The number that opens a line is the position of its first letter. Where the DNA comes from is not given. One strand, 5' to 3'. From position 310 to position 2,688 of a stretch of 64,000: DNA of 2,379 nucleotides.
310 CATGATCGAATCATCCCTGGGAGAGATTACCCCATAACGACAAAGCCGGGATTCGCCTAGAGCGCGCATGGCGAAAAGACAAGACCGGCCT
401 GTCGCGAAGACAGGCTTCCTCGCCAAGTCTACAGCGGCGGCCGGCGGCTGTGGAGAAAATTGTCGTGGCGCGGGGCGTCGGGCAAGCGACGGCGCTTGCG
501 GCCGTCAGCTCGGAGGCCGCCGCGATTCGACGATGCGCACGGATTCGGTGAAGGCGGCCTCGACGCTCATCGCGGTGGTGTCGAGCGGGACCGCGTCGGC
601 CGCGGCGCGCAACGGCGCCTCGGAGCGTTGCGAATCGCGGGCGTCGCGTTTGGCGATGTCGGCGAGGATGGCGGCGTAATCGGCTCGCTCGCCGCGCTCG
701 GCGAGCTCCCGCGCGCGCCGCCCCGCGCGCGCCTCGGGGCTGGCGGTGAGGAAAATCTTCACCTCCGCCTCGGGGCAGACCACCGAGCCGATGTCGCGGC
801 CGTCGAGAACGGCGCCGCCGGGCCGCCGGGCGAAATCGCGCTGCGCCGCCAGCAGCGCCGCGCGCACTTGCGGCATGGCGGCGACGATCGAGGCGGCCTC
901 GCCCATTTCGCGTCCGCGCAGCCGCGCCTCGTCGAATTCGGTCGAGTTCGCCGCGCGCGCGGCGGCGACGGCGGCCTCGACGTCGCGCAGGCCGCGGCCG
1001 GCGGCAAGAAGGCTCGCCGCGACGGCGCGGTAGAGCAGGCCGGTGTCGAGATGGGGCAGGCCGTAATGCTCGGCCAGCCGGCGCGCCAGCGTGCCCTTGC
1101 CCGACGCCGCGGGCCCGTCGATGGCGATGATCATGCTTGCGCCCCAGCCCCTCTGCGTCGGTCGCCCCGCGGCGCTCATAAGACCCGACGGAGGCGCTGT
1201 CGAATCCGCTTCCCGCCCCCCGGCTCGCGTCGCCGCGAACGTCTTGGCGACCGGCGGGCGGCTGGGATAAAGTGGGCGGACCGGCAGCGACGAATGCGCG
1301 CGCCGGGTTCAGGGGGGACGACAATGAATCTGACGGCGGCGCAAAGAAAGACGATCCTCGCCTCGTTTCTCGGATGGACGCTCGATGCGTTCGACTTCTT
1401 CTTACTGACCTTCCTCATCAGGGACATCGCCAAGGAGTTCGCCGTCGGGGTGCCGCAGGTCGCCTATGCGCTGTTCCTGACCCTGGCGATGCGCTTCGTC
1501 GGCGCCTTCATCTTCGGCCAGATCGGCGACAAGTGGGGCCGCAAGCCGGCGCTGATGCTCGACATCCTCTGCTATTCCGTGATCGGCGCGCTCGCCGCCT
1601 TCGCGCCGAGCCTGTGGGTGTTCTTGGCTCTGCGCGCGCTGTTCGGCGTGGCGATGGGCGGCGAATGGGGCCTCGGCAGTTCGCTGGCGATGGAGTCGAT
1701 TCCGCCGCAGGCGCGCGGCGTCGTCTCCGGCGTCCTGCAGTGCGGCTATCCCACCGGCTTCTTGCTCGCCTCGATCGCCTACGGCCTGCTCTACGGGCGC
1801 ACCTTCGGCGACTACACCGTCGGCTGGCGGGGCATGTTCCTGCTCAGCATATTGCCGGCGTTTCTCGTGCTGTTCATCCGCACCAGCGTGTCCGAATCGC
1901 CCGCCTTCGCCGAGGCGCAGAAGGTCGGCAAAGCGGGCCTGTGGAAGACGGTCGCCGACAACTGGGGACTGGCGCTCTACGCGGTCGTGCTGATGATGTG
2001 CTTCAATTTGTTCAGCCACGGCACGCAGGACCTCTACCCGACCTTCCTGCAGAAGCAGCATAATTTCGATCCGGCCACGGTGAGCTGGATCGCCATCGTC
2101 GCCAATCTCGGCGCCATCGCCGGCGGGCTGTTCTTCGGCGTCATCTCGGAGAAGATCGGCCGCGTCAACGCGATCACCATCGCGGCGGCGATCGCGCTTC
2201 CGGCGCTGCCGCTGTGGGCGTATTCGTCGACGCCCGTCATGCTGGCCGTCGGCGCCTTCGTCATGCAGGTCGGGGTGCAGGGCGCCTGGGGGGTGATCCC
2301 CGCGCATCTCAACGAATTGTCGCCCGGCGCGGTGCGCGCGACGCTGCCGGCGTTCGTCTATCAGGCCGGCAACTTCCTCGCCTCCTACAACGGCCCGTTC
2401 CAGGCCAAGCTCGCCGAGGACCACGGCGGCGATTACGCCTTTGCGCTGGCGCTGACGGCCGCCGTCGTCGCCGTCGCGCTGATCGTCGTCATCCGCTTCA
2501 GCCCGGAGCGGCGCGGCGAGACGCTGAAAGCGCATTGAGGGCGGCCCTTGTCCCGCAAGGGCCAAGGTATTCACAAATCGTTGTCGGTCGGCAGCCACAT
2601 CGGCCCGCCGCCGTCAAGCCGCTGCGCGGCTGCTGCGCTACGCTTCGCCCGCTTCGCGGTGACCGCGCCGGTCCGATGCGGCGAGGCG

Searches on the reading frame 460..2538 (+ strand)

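Call 91: search_protein_families(library=pfam, alignment_id=A5, max_evalue=0.00001)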
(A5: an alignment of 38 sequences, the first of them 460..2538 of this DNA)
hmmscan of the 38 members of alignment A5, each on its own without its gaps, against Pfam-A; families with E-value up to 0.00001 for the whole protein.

A. member 1, window:460-2538:+ (692 aa): 2 families
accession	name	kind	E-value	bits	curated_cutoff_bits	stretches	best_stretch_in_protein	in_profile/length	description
PF07690.21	MFS_1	-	2.7e-34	119.1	33.4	2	304-518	3-221/347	Major Facilitator Superfamily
PF00083.30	Sugar_tr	-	3.2e-33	115.8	22.3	2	341-484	55-198/452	Sugar (and other) transporter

B. families by the number of members that match (of 38 scanned): 70 families (the first 25 are shown)
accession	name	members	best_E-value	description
PF02878.22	PGM_PMM_I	2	4.5e-45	Phosphoglucomutase/phosphomannomutase, alpha/beta/alpha domain I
PF02880.22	PGM_PMM_III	2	1.2e-35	Phosphoglucomutase/phosphomannomutase, alpha/beta/alpha domain III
PF02879.22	PGM_PMM_II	2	2.4e-17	Phosphoglucomutase/phosphomannomutase, alpha/beta/alpha domain II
PF00012.26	HSP70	1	5.7e-279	Hsp70 protein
PF02955.21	GSH-S_ATP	1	3.7e-68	Prokaryotic glutathione synthetase, ATP-grasp domain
PF01077.27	NIR_SIR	1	8.6e-61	Nitrite and sulphite reductase 4Fe-4S domain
PF01027.25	Bax1-I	1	6.2e-55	Inhibitor of apoptosis-promoting Bax1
PF01168.26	Ala_racemase_N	1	2e-52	Alanine racemase, N-terminal domain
PF08335.16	GlnD_UR_UTase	1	1.4e-47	GlnD PII-uridylyltransferase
PF00091.31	Tubulin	1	2e-47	Tubulin/FtsZ family, GTPase domain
PF01507.26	PAPS_reduct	1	3.2e-45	Phosphoadenosine phosphosulfate reductase domain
PF24947.1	PGM1_C_vert_fung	1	1.9e-44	Phosphoglucomutase-1, C-terminal domain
PF05173.19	DapB_C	1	1.7e-43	Dihydrodipicolinate reductase, C-terminus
PF06463.18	Mob_synth_C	1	1.5e-40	Molybdenum Cofactor Synthesis C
PF02951.20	GSH-S_N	1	1.4e-39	Prokaryotic glutathione synthetase, N-terminal domain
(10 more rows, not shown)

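Call 92: search_protein_families(library=phrogs, alignment_id=A5, max_evalue=1e-8)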
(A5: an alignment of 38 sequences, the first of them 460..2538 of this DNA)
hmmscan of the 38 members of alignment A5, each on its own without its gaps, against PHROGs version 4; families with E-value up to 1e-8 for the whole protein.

A. member 1, window:460-2538:+ (692 aa): 1 family
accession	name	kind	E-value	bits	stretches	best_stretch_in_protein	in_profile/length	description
phrog_2034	-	unknown function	6.9e-51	174.1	1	296-688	12-403/406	-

B. families by the number of members that match (of 38 scanned): 15 families
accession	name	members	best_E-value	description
phrog_20109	-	2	2.8e-82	-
phrog_27849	-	1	2.5e-292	-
phrog_22485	-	1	1e-284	-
phrog_2034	-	1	6.9e-51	-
phrog_2640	-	1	1.6e-46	zinc containing alcohol dehydrogenase superfamily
phrog_31420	-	1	6.6e-36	-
phrog_16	-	1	7.3e-27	DNA helicase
phrog_424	-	1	4.4e-26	phosphoadenosine phosphosulfate reductase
phrog_35259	-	1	2.8e-19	-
phrog_22570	-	1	4.1e-17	-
phrog_9684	-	1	2.1e-15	-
phrog_4949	-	1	4.8e-14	-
phrog_25642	-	1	4.6e-12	-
phrog_13642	-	1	1.4e-11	-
phrog_8723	-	1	2.4e-09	-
